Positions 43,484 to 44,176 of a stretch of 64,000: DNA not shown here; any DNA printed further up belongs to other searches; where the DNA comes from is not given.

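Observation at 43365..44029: TPR protein ending in an antitoxin-like helix, overlapping a Doc toxin: possible new TA pairing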

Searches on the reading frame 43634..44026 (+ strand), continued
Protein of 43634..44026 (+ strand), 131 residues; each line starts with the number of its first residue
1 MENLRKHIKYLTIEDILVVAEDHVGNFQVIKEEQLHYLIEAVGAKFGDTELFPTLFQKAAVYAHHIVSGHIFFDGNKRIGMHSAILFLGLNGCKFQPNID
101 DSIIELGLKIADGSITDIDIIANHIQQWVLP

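Call 75: fold_search(model_id=the predicted structure, library=pdb)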
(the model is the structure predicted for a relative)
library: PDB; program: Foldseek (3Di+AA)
matches with E <= 10: 132; with E <= 0.001: 3
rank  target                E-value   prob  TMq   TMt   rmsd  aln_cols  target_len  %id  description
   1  3dd7_C                1.8e-04  1.00  0.73  0.78   2.9       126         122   24  Structure of DocH66Y in complex with the C-terminal domain of Phd (released 2008-09-16)
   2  3k33_A                3.3e-04  1.00  0.75  0.78   2.7       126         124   24  Crystal structure of the Phd-Doc complex (released 2010-08-18)
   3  3dd7_A                4.6e-04  1.00  0.74  0.78   2.9       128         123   23  Structure of DocH66Y in complex with the C-terminal domain of Phd (released 2008-09-16)
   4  3kh2_C                1.4e-03  1.00  0.73  0.77   2.9       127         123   24  Crystal structure of the P1 bacteriophage Doc toxin (F68S) in complex with the Phd antitoxin (L17M/V39A). Northeast St (released 2010-08-18)
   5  3kh2_A                2.7e-03  1.00  0.72  0.76   2.9       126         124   24  Crystal structure of the P1 bacteriophage Doc toxin (F68S) in complex with the Phd antitoxin (L17M/V39A). Northeast St (released 2010-08-18)
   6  6i7l                  3.8e-02  1.00  0.55  0.26   6.3       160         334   18  Crystal structure of monomeric FICD mutant L258D complexed with MgAMP-PNP (released 2019-09-25)
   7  6zmd_B                5.5e-02  0.99  0.54  0.26   6.7       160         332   17  Crystal structure of HYPE covalently tethered to BiP bound to AMP-PNP (released 2021-04-14)
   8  6i7k                  8.5e-02  0.99  0.55  0.26   6.4       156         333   17  Crystal structure of monomeric FICD mutant L258D complexed with MgATP (released 2019-09-25)
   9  9yz5_A                9.0e-02  0.99  0.55  0.26   5.9       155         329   17  human FicD bound with farnesyl pyrophosphate (released 2026-02-25)
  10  4u04_B                1.2e-01  0.99  0.59  0.28   4.6       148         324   16  Structure of a eukaryotic fic domain containing protein (released 2014-12-10)
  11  4u04_A                1.5e-01  0.99  0.59  0.29   4.6       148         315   16  Structure of a eukaryotic fic domain containing protein (released 2014-12-10)
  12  6i7i                  1.8e-01  0.97  0.56  0.26   5.0       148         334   19  Crystal structure of dimeric FICD mutant K256A complexed with MgATP (released 2019-09-25)
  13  5jj6_B                4.5e-01  0.91  0.60  0.27   6.0       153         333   17  Fic-1 (aa134 - 508) from C. elegans (released 2016-06-01)
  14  4wgj                  1.6e+00  0.44  0.46  0.32   4.8       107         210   13  Crystal Structure of BepC protein (VirB-translocated Bartonella effector protein) with bound AMPPNP from Bartonella trib (released 2015-10-14)
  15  3cuc_B                2.0e+00  0.35  0.44  0.26   4.9       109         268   16  CRYSTAL STRUCTURE OF A FIC DOMAIN CONTAINING SIGNALING PROTEIN (BT_2513) FROM BACTEROIDES THETAIOTAOMICRON VPI-5482 AT (released 2008-04-29)
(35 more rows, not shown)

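Call 83: find_related_loci(query=A5, collection=viral_contigs, flank=3000)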
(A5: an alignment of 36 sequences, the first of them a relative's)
Query A5 (131 aa) in viral_contigs; peptide patterns used: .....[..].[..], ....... (x = any residue, [..] = any of these).
41 stretches matched a pattern; 17 encode a relative of the query (tblastn E <= 1e-3); 17 distinct loci.
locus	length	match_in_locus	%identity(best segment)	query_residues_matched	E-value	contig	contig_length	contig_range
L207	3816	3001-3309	39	19-122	5e-19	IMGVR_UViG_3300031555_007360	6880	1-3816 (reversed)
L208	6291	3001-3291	38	18-115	7e-17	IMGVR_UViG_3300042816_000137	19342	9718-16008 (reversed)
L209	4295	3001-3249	39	39-122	1e-15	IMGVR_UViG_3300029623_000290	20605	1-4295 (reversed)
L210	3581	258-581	34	11-115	1e-15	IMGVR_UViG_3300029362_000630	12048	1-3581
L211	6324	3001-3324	34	12-113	2e-15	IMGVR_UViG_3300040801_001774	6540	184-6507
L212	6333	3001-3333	35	9-116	1e-14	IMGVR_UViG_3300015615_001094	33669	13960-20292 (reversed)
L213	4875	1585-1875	36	18-115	2e-14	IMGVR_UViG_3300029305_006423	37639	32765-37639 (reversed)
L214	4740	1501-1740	38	35-115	9e-14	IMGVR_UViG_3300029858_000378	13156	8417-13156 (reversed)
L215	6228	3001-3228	39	39-115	3e-13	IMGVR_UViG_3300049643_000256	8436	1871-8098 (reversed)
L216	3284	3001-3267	34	11-95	5e-13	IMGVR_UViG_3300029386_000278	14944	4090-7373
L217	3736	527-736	39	50-120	6e-13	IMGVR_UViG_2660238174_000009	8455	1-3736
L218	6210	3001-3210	39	50-120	6e-13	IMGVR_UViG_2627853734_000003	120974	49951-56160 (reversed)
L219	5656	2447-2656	39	50-120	6e-13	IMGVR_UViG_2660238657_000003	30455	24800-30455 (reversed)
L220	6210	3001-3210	38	50-120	8e-13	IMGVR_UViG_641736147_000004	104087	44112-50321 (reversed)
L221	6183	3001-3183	42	50-111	5e-12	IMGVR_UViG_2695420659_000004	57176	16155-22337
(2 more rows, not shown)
